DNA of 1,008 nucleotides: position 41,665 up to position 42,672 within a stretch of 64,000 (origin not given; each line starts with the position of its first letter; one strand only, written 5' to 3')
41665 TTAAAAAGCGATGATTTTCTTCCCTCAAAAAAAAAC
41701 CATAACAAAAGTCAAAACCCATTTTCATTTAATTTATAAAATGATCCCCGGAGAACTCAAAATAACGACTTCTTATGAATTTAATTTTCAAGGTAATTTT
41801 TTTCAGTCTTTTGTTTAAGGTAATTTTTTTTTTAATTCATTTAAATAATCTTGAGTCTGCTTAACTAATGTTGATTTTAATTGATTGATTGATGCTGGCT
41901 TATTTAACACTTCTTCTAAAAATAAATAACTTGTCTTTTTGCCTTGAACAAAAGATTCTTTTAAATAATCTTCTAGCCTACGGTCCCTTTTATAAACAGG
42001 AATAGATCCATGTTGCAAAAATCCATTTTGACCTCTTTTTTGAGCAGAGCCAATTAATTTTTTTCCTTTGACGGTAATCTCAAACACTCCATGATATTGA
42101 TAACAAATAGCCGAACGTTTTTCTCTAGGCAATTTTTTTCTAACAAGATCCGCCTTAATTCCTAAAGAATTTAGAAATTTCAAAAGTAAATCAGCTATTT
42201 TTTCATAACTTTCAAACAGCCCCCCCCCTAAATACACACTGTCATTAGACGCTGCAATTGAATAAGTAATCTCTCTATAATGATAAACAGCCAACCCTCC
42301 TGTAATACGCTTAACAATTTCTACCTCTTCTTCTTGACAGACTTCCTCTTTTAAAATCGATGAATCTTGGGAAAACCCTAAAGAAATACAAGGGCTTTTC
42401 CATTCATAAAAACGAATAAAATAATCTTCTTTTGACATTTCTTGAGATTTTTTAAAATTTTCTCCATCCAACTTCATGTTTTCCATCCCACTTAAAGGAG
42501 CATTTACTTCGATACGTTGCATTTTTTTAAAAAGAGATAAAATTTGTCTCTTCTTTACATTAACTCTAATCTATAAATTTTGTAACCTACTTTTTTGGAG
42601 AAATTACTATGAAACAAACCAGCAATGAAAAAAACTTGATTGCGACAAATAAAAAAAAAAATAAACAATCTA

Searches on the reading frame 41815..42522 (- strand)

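Call 70: search_protein_families(library=pfam, proteins=[window:41815-42522:-], max_evalue=0.0001)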
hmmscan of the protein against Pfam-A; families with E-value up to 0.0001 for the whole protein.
window:41815-42522:- (235 aa): 2 families
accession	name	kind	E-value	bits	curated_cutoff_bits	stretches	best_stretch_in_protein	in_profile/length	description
PF21948.1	LplA-B_cat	-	6.2e-27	95.3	27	1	13-222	3-198/200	Lipoyl protein ligase A/B catalytic domain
PF03099.24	BPL_LplA_LipB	-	4.8e-09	36.7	21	1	62-175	21-129/133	Biotin/lipoate A/B protein ligase family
